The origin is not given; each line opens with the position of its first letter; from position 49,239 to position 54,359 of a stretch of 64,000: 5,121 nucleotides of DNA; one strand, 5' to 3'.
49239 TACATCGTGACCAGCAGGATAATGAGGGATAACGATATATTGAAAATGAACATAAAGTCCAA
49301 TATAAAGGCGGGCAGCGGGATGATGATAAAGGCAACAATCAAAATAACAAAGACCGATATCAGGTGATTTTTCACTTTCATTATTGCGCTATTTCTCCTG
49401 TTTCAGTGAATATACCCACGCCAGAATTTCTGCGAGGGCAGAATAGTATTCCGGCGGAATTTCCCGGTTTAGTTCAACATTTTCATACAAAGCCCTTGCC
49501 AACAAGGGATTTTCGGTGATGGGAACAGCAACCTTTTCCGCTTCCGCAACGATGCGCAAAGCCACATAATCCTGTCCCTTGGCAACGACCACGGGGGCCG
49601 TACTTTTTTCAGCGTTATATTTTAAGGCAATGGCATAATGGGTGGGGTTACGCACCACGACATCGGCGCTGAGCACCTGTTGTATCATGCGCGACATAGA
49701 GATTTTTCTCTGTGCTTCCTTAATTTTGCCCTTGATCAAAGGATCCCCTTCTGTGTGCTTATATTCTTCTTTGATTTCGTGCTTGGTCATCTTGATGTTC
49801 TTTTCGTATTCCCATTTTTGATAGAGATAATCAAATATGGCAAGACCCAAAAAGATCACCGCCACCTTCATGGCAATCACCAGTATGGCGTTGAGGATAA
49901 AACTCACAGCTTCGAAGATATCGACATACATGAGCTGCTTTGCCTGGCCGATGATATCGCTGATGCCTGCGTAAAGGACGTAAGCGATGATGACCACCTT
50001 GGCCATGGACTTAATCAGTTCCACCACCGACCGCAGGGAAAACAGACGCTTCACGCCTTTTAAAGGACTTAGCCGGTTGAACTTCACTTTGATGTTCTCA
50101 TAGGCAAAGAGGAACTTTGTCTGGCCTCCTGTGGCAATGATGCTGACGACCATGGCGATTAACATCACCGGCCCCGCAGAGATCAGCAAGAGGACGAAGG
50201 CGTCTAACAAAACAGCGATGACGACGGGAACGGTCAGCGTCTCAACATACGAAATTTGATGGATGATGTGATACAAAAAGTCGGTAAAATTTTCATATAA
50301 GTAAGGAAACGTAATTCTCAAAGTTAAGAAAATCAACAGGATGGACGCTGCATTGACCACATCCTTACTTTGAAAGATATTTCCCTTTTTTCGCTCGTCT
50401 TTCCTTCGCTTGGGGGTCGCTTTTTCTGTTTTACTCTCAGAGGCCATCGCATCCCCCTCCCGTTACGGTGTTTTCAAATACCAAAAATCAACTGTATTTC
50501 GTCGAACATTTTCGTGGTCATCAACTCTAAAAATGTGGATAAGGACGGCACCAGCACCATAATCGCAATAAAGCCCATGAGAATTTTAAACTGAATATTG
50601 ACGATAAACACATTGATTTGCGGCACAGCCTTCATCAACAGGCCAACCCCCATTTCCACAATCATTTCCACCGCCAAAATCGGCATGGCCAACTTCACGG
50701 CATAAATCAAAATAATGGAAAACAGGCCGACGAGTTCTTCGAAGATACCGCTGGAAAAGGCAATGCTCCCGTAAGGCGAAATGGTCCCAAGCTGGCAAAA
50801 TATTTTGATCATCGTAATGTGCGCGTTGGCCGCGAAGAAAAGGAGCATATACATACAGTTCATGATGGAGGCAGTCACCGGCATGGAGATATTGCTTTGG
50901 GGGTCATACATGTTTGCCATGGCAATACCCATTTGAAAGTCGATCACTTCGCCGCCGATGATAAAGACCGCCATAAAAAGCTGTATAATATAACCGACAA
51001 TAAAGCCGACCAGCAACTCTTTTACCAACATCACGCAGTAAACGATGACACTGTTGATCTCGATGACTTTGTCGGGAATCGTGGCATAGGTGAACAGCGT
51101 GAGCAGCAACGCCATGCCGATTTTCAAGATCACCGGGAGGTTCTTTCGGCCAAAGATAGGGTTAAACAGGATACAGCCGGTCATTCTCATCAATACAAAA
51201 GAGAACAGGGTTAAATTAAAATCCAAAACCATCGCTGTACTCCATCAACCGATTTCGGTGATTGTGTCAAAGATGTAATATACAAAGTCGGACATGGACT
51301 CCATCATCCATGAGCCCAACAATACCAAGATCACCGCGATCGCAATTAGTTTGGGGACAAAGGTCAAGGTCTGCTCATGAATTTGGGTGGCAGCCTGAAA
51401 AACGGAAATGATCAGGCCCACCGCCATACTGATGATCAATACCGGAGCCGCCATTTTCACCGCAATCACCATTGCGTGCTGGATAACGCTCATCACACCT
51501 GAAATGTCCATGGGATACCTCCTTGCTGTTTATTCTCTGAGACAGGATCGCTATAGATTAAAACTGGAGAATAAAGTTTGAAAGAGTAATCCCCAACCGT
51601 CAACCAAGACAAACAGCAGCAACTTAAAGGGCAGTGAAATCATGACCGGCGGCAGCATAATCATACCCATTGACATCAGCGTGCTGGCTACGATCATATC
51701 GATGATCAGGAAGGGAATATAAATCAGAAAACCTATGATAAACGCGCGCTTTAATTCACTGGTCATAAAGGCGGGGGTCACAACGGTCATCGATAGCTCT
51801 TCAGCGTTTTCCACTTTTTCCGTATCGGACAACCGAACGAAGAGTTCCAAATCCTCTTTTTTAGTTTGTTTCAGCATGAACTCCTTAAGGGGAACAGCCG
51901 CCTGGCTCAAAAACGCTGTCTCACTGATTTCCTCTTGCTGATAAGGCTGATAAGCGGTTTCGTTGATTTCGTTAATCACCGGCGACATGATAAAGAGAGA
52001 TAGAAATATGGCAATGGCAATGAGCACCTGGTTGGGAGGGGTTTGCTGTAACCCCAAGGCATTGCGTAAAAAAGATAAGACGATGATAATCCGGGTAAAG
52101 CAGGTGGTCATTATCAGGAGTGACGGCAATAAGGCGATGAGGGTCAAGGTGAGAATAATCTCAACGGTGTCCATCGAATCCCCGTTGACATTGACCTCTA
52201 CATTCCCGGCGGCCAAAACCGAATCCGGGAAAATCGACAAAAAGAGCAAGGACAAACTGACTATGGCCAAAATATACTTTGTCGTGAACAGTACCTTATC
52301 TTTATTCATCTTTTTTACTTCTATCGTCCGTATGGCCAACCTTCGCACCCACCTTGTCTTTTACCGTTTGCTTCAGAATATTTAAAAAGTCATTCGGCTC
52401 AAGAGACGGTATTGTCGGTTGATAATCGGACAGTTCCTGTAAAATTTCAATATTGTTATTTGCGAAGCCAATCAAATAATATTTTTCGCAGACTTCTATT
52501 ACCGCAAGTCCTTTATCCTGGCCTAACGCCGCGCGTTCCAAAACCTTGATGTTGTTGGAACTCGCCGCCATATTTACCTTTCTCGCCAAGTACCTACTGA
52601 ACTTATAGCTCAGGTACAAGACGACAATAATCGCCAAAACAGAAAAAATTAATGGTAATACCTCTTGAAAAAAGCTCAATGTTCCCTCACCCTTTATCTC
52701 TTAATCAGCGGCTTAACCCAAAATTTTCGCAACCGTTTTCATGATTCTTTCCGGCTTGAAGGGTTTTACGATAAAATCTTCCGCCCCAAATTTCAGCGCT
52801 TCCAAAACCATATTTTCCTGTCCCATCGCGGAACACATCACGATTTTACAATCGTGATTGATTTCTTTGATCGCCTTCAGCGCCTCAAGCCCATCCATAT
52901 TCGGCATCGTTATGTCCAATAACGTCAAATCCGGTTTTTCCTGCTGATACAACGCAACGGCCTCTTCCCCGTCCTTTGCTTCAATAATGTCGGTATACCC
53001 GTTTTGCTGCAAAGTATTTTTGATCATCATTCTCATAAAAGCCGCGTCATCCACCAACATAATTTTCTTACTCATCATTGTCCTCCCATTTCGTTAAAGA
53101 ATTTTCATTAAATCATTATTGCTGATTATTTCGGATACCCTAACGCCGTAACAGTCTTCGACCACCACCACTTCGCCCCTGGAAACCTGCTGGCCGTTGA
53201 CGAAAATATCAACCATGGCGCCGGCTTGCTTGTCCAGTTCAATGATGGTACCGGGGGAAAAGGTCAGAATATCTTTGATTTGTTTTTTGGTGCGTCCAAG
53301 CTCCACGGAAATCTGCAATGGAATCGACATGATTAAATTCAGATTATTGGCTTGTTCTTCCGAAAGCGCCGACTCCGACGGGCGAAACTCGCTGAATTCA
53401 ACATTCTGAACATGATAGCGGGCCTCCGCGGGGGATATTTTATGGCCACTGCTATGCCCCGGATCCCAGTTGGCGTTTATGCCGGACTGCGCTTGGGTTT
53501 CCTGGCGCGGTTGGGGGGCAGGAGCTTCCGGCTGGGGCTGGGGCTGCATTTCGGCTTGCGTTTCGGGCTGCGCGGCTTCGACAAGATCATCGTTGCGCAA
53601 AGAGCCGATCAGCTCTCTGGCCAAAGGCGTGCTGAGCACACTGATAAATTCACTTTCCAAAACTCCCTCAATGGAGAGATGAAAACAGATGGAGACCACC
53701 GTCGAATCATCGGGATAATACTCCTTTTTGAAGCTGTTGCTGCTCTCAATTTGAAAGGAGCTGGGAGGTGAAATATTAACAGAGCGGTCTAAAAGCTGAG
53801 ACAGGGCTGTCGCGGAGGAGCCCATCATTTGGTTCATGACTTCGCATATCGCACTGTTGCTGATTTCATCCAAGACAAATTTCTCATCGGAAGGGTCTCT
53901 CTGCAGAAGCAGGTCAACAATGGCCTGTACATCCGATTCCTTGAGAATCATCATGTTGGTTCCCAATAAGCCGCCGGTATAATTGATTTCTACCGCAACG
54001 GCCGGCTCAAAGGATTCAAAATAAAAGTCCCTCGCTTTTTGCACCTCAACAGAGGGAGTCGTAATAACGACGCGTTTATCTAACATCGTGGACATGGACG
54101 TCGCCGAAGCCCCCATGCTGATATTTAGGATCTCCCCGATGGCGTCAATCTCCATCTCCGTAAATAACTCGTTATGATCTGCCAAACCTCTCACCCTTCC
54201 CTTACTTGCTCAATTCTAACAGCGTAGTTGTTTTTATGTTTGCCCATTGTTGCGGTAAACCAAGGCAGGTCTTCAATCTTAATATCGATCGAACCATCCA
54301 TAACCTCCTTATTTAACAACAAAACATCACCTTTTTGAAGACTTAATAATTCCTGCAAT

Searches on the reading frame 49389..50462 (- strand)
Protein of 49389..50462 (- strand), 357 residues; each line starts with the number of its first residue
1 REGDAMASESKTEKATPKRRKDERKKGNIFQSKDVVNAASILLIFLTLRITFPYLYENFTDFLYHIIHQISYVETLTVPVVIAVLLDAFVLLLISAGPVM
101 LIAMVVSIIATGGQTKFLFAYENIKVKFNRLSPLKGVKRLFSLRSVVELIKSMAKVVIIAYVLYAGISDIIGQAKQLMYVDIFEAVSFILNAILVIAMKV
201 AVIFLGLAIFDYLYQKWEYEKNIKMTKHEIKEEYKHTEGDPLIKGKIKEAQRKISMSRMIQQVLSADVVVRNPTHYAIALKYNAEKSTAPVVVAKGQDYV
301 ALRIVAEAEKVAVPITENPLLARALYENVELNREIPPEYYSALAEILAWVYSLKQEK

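Call 48: search_protein_families(library=pfam, proteins=[window:49389-50462:-], max_evalue=0.0001)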
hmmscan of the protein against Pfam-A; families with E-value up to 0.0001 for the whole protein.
window:49389-50462:- (357 aa): 1 family
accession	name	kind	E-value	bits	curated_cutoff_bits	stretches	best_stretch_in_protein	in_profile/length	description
PF01312.24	Bac_export_2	-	1.3e-117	393.3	24.4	1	9-350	1-335/335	FlhB HrpN YscU SpaS Family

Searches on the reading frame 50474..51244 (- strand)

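Call 48: search_protein_families(library=pfam, proteins=[window:50474-51244:-], max_evalue=0.0001)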
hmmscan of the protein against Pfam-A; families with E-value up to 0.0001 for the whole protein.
window:50474-51244:- (256 aa): 1 family
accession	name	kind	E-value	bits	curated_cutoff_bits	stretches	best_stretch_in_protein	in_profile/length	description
PF01311.25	Bac_export_1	-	1.4e-52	179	27.8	1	12-243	2-227/230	Bacterial export proteins, family 1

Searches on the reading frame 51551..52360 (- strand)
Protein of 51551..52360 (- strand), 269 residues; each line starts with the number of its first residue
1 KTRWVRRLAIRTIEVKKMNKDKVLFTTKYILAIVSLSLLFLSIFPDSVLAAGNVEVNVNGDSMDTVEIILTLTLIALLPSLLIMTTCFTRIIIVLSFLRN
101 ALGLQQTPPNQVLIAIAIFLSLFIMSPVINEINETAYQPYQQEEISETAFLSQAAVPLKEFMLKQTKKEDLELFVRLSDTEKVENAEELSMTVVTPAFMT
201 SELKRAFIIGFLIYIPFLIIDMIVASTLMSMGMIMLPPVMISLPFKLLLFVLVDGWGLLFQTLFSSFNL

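Call 14: search_protein_families(library=pfam, proteins=[window:51551-52360:-], max_evalue=0.001)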
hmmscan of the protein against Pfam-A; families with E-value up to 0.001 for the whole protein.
window:51551-52360:- (269 aa): 1 family
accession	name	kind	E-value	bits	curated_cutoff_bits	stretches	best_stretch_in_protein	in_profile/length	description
PF00813.25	FliP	-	2.8e-82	275.7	26.9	1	72-263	2-191/191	FliP family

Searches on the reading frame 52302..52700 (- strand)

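Call 14: search_protein_families(library=pfam, proteins=[window:52302-52700:-], max_evalue=0.001)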
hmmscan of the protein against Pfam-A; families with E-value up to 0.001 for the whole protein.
window:52302-52700:- (132 aa): 1 family
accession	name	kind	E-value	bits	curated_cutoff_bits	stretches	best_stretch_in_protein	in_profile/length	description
PF04347.18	FliO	-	6.7e-14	52.2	22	1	38-113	2-90/91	Flagellar biosynthesis protein, FliO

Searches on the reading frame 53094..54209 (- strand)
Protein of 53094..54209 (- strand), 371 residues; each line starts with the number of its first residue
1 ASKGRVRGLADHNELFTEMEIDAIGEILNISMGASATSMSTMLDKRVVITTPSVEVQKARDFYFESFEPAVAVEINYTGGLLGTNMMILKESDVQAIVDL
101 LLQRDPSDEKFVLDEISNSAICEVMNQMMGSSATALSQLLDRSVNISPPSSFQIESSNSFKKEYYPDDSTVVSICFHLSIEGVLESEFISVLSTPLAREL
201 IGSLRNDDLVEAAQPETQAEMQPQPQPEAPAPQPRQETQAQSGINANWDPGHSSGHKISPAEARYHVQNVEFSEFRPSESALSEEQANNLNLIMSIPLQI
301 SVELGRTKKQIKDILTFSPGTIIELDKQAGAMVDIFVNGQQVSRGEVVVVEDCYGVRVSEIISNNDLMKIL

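Call 48: search_protein_families(library=pfam, proteins=[window:53094-54209:-], max_evalue=0.0001)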
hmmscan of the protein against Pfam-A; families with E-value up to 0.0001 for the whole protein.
window:53094-54209:- (371 aa): 3 families
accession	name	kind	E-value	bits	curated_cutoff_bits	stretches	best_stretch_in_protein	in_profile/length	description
PF04509.17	CheC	-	1.3e-22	79.8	22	2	117-150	2-35/38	CheC-like family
PF01052.25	FliMN_C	-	4.7e-22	78.1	23.8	1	292-362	2-72/73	Type III flagellar switch regulator (C-ring) FliN C-term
PF13690.11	CheX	-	5.3e-09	36.5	27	0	73-156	3-77/94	Chemotaxis phosphatase CheX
